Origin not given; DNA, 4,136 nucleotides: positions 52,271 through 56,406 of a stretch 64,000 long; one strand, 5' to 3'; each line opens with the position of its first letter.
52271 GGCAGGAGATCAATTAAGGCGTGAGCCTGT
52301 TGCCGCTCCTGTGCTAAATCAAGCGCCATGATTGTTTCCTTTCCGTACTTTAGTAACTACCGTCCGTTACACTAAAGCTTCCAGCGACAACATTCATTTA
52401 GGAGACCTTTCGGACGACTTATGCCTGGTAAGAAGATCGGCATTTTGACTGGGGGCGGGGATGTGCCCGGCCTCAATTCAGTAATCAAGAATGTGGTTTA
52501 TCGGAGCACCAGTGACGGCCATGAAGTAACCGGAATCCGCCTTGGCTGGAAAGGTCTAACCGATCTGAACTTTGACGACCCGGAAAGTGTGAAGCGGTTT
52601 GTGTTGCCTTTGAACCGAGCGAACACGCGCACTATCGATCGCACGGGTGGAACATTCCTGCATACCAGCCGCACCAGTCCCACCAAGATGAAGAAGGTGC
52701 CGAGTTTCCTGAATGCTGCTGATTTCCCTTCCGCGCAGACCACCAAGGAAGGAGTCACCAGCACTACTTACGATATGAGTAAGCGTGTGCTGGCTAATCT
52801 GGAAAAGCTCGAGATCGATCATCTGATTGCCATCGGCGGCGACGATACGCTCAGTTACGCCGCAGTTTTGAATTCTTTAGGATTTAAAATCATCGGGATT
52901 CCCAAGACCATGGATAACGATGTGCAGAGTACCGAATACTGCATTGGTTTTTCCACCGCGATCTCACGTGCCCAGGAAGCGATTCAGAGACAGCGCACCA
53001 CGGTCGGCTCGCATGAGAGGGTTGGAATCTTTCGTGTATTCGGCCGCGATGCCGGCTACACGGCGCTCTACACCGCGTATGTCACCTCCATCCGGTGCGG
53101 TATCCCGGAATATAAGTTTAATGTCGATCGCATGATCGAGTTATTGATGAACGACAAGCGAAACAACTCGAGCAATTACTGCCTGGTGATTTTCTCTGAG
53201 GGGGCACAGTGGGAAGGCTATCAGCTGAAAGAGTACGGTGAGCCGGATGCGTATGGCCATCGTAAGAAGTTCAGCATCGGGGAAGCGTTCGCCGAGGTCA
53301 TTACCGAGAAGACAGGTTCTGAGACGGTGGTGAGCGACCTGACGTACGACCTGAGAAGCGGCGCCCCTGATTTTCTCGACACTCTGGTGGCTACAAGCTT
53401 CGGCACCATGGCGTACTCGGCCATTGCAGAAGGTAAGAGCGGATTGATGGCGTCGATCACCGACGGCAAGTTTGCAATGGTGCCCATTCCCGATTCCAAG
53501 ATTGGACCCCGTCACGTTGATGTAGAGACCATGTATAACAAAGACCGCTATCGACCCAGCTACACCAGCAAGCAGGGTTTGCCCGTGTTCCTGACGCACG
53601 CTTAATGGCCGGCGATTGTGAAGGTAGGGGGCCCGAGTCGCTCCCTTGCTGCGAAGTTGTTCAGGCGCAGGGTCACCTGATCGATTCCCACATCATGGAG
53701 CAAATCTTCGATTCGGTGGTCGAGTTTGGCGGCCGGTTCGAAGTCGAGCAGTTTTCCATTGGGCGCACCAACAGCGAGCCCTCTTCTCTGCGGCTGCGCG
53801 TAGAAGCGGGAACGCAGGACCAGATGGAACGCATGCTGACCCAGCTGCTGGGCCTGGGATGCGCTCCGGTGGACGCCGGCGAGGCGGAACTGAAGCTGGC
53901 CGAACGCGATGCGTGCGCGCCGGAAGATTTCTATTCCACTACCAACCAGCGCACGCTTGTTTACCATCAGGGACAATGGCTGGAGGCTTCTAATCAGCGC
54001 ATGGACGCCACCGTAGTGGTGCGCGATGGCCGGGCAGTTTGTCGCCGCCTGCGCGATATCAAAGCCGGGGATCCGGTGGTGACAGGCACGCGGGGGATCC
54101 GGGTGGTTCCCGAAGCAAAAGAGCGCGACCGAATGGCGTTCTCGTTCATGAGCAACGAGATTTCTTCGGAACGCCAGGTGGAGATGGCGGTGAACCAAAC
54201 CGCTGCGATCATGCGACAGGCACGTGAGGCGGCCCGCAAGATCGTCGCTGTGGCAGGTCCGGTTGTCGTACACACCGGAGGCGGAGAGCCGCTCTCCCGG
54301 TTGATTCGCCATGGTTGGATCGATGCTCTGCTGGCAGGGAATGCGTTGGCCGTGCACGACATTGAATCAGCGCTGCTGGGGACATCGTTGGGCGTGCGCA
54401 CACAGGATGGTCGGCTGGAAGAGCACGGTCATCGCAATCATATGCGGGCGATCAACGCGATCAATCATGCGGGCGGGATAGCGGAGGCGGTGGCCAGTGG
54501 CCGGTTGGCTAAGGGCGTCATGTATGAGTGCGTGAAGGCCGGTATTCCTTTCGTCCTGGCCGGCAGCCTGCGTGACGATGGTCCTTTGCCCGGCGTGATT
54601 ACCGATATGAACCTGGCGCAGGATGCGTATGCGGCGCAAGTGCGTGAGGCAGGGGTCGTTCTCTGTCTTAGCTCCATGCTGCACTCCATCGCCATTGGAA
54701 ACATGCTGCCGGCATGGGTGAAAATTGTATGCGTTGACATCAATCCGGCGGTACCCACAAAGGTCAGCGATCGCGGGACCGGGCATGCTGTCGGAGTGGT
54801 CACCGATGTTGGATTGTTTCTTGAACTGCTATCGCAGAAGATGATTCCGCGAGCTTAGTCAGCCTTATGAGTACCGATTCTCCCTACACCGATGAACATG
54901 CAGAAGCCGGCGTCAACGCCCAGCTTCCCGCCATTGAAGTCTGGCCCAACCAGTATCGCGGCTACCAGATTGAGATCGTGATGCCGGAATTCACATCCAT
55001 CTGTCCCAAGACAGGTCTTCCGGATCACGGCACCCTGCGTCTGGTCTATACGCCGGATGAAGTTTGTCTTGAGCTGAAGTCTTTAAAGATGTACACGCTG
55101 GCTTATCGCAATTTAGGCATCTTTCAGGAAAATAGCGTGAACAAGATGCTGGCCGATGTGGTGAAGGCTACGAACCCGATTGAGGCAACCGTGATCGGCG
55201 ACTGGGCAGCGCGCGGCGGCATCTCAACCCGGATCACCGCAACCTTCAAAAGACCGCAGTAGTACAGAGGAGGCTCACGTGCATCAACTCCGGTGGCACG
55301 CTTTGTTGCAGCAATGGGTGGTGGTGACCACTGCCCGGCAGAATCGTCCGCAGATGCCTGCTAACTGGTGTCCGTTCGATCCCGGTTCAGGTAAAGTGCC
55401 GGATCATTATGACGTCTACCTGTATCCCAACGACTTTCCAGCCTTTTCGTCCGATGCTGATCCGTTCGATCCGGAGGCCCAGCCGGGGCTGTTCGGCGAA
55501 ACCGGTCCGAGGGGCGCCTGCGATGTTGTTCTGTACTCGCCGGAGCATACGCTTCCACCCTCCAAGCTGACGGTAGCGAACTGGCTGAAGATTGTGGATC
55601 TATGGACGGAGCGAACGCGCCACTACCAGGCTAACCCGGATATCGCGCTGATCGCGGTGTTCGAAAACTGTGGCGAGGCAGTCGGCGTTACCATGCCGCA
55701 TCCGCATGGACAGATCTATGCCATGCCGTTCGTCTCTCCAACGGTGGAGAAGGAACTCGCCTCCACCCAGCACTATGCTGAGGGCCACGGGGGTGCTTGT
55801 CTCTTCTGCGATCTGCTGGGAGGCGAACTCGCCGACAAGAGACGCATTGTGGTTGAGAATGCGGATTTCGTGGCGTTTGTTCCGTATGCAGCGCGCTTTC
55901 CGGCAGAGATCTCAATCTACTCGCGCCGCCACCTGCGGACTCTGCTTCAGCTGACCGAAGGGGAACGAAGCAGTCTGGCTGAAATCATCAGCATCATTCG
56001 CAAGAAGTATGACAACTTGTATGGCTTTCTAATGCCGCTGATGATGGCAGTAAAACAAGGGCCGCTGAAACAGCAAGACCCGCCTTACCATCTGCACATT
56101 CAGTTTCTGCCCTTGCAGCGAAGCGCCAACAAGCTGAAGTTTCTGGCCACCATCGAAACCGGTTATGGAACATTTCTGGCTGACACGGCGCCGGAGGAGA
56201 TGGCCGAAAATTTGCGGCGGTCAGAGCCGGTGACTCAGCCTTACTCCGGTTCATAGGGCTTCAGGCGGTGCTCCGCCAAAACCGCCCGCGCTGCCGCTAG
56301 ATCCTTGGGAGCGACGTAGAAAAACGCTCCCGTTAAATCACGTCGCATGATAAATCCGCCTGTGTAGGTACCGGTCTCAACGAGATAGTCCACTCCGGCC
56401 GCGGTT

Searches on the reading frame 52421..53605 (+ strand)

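Call 18: search_protein_families(library=pfam, proteins=[window:52421-53605:+], max_evalue=0.001)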
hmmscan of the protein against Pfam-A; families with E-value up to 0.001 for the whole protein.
window:52421-53605:+ (394 aa): 1 family
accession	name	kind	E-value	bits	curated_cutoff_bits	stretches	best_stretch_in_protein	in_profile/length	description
PF00365.25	PFK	-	2.1e-67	227.8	30.9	1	5-334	1-276/277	Phosphofructokinase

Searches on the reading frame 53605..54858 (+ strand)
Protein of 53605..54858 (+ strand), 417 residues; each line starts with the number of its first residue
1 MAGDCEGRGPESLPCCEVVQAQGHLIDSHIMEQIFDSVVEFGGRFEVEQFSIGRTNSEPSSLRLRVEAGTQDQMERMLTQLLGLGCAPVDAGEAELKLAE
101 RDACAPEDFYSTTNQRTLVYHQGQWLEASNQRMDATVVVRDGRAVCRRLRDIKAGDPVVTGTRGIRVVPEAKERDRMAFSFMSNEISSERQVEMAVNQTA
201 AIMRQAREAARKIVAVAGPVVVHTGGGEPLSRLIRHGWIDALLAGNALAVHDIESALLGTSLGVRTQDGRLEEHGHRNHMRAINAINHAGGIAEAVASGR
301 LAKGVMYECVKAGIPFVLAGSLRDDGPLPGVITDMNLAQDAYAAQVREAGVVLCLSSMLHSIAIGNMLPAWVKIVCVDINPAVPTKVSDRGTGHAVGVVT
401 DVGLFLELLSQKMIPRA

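Call 18: search_protein_families(library=pfam, proteins=[window:53605-54858:+], max_evalue=0.001)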
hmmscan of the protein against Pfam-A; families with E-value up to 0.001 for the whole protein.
window:53605-54858:+ (417 aa): 3 families
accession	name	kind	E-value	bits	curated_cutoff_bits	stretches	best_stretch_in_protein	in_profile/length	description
PF21570.3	ArgZ-like_C_2nd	-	1.5e-91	306.2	27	1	198-409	2-213/213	Arginine dihydrolase ArgZ-like, C-terminal, Rossmann fold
PF04455.17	Saccharop_dh_N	-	1.5e-28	99.6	23.5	1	18-114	3-99/100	LOR/SDH bifunctional enzyme conserved region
PF21571.2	ArgZ-like_C_1st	-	3.6e-25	88.2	27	1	117-196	2-84/84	Arginine dihydrolase ArgZ-like, C-terminal, first region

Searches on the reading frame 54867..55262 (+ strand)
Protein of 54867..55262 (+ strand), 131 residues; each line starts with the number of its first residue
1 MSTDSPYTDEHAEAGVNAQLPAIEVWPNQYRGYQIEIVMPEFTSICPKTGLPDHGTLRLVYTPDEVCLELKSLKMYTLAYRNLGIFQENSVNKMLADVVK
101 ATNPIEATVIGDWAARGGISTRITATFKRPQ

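Call 18: search_protein_families(library=pfam, proteins=[window:54867-55262:+], max_evalue=0.001)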
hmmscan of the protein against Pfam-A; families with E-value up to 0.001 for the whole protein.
window:54867-55262:+ (131 aa): 1 family
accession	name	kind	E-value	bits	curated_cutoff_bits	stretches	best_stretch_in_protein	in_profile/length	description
PF14489.11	QueF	-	1.6e-24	86.4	27.3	1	52-129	1-78/81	QueF-like protein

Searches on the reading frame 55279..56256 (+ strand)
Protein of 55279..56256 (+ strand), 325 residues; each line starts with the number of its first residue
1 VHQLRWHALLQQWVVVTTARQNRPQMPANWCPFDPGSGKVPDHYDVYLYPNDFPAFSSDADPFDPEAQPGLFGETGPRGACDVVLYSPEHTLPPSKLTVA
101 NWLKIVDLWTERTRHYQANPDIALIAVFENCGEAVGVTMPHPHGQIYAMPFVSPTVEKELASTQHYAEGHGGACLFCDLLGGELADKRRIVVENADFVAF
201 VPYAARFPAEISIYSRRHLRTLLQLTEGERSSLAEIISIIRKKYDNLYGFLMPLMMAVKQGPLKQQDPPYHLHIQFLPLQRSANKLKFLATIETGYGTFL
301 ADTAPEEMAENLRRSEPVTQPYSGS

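Call 18: search_protein_families(library=pfam, proteins=[window:55279-56256:+], max_evalue=0.001)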
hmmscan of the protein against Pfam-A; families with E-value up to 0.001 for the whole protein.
window:55279-56256:+ (325 aa): 3 families
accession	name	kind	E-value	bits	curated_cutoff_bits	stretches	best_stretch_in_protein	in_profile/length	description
PF01087.27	GalP_UDP_transf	-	5.4e-23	82.8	22.1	1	39-152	68-183/184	Galactose-1-phosphate uridyl transferase, N-terminal domain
PF02744.22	GalP_UDP_tr_C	-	4.4e-20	72.5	29.2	1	161-313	3-154/165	Galactose-1-phosphate uridyl transferase, C-terminal domain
PF16268.10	DUF4921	-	7.5e-06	25.6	28.5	1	111-238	209-330/425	Domain of unknown function (DUF4921)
